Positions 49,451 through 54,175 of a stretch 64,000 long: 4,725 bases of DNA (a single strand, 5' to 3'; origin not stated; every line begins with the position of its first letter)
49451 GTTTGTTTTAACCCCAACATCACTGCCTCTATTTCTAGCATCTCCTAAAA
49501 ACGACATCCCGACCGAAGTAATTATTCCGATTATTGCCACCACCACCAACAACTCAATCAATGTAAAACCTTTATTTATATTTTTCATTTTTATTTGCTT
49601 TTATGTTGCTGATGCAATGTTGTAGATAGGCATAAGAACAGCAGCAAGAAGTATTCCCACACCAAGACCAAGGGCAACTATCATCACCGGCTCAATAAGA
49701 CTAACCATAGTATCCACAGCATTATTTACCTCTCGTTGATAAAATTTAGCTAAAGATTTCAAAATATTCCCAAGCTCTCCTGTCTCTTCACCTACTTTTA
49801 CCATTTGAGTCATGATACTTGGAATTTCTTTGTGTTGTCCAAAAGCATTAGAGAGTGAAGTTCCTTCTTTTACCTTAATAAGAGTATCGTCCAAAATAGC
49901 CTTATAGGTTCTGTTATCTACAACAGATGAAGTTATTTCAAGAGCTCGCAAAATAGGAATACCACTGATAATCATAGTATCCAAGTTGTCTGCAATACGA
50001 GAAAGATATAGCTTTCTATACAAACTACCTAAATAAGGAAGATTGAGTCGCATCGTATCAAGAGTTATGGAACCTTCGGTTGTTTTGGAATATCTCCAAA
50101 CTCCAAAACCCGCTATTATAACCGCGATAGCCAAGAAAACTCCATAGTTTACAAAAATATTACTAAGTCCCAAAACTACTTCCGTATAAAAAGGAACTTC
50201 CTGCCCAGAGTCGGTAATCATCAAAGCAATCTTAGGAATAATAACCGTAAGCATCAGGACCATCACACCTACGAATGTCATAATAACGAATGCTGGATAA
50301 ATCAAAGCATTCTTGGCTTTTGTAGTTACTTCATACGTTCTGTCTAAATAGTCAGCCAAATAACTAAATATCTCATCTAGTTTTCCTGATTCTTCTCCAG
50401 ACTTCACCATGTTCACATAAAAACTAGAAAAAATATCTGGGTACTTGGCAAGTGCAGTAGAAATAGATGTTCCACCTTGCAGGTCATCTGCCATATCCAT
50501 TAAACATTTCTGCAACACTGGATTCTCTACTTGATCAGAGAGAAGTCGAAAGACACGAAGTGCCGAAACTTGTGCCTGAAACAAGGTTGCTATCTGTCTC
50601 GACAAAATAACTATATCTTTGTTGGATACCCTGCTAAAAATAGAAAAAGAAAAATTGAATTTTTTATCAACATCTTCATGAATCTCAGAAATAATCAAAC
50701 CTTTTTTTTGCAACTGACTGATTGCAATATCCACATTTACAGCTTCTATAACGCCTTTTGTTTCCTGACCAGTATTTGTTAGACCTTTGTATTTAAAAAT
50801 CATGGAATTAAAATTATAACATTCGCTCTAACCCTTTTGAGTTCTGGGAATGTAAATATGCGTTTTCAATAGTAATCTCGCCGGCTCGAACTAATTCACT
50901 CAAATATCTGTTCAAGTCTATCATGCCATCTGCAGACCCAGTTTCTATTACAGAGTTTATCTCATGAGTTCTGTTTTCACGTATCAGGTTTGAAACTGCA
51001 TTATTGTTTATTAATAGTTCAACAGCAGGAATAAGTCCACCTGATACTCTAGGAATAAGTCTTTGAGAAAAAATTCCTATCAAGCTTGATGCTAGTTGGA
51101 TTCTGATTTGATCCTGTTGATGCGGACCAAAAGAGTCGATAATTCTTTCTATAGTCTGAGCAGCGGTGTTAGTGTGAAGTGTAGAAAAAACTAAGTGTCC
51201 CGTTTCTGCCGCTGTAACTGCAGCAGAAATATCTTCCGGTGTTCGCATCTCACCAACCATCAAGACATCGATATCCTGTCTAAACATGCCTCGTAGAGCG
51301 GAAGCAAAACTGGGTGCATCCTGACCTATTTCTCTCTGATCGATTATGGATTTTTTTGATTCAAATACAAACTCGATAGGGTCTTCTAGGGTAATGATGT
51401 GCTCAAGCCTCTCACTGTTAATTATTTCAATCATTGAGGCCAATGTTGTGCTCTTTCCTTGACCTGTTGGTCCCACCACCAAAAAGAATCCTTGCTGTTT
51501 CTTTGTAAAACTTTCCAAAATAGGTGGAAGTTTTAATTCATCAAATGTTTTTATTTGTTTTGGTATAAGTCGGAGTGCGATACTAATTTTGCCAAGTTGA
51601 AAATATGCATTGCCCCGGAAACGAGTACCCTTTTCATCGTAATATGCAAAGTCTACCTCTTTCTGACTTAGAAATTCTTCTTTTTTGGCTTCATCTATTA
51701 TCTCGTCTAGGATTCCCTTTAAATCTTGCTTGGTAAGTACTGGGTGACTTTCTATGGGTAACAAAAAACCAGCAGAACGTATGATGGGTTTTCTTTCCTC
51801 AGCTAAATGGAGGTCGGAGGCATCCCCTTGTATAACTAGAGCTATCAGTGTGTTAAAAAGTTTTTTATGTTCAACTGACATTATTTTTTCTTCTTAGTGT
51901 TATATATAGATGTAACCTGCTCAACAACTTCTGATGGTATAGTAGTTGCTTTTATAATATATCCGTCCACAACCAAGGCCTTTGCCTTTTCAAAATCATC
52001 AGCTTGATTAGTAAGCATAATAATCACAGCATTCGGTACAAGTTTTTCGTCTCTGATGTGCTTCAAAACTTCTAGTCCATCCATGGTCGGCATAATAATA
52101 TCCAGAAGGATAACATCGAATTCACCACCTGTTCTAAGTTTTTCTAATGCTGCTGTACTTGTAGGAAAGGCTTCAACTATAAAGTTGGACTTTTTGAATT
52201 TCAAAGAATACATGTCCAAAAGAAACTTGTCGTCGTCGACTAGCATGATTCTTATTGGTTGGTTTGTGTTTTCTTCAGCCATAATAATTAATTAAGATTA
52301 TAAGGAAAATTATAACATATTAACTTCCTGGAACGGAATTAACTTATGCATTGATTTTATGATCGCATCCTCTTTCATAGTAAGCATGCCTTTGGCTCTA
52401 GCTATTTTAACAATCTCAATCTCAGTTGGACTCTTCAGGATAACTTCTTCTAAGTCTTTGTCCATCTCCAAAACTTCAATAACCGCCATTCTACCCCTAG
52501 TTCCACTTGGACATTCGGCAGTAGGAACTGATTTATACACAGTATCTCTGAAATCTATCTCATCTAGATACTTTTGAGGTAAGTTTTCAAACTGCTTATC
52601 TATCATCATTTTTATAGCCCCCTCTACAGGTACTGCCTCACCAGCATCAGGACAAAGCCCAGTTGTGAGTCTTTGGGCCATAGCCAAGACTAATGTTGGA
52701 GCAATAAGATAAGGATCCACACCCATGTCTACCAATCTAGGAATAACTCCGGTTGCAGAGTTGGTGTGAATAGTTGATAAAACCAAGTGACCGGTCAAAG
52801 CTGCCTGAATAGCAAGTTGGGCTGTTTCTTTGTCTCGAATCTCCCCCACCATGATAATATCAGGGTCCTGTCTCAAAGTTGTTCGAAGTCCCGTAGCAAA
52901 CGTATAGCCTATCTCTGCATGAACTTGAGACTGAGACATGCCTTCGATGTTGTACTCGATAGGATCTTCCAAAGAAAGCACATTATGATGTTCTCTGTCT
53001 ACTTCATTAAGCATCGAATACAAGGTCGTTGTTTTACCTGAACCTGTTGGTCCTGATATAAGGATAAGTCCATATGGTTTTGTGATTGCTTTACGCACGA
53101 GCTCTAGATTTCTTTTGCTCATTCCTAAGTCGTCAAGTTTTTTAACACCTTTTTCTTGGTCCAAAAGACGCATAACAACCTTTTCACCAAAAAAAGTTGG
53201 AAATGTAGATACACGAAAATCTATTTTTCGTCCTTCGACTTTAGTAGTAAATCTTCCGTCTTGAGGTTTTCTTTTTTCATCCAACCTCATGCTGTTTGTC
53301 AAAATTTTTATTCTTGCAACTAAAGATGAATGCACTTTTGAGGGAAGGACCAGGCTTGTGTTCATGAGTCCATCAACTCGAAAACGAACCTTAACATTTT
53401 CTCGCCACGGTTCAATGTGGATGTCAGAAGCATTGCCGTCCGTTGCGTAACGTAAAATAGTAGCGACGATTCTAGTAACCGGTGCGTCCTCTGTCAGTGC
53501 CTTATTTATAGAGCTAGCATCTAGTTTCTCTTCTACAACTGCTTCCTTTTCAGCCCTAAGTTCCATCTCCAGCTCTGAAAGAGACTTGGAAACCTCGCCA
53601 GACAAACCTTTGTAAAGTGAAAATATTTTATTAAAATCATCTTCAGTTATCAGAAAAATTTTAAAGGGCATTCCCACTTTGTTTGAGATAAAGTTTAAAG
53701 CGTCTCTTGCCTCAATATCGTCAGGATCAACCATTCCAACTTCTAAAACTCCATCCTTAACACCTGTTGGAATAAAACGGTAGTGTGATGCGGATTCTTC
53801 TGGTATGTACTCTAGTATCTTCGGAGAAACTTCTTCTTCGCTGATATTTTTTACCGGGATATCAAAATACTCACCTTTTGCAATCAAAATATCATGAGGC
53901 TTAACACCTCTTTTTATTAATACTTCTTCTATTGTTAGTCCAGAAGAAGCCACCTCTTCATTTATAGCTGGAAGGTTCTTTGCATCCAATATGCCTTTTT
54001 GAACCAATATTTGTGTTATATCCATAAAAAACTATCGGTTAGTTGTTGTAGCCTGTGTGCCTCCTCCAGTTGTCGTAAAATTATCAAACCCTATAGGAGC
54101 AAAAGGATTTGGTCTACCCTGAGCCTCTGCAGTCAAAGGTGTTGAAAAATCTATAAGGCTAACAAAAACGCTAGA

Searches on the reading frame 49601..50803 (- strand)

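Call 11: search_protein_families(library=phrogs, proteins=[window:49601-50803:-], max_evalue=0.001)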
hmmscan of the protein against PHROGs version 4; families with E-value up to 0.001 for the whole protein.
window:49601-50803:- (400 aa): 1 family
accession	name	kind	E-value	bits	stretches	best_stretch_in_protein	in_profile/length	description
phrog_32363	-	unknown function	0.00017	22.1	1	136-395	43-284/290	-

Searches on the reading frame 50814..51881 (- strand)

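Call 11: search_protein_families(library=phrogs, proteins=[window:50814-51881:-], max_evalue=0.001)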
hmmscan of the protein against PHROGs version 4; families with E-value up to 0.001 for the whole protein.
window:50814-51881:- (355 aa): 2 families
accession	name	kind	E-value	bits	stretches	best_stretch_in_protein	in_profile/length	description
phrog_19065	-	unknown function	6.8e-31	108.5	1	89-279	184-381/522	-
phrog_26606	-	unknown function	1.1e-19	71.7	1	126-288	128-272/323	-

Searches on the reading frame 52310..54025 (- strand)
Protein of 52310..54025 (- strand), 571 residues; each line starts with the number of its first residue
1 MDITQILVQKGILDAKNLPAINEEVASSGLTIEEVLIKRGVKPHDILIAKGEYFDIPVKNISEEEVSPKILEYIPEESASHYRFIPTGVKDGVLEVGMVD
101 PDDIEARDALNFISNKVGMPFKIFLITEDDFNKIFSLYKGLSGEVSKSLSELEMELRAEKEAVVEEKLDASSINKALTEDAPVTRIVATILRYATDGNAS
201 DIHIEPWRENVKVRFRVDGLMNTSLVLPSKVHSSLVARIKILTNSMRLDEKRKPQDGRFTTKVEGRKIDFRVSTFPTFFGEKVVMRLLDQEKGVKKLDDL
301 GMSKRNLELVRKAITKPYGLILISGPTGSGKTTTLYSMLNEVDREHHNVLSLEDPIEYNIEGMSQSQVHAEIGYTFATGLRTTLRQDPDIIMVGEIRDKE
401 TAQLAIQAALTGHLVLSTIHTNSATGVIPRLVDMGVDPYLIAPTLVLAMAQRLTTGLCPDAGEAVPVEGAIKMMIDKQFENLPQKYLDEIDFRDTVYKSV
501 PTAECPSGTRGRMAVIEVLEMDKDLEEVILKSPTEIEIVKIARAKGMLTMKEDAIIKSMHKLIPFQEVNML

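Call 10: search_protein_families(library=pfam, proteins=[window:52310-54025:-], max_evalue=0.001)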
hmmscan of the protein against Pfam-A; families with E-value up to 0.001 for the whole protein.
window:52310-54025:- (571 aa): 6 families
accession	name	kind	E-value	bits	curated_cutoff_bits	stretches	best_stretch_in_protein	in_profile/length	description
PF00437.27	T2SSE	-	1.1e-117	393.3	24.9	1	178-568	3-368/370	Type II/IV secretion system protein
PF05157.20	MshEN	-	6.8e-14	52.1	23.1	1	54-140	1-85/90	MshEN domain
PF13173.12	AAA_14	-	0.00024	21.6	27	1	320-423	4-98/129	AAA domain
PF13191.12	AAA_16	-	0.00078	20.4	32.6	0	316-408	23-106/167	AAA ATPase domain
PF13401.12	AAA_22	-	0.00092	20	27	0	318-355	5-38/130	AAA domain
PF25199.1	nSTAND_NTPase5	-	0.00097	19.4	34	0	311-358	34-82/145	Novel STAND NTPase 5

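Call 11: search_protein_families(library=phrogs, proteins=[window:52310-54025:-], max_evalue=0.001)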
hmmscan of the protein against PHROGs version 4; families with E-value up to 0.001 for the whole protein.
window:52310-54025:- (571 aa): 3 families
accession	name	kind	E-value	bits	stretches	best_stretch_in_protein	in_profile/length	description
phrog_19065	-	unknown function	8.7e-102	342.4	1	82-563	19-480/522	-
phrog_26606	-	unknown function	1.1e-58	199.8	1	187-458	6-271/323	-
phrog_50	-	DNA, RNA and nucleotide metabolism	9.6e-05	22.6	1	310-350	360-401/570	DnaC-like helicase loader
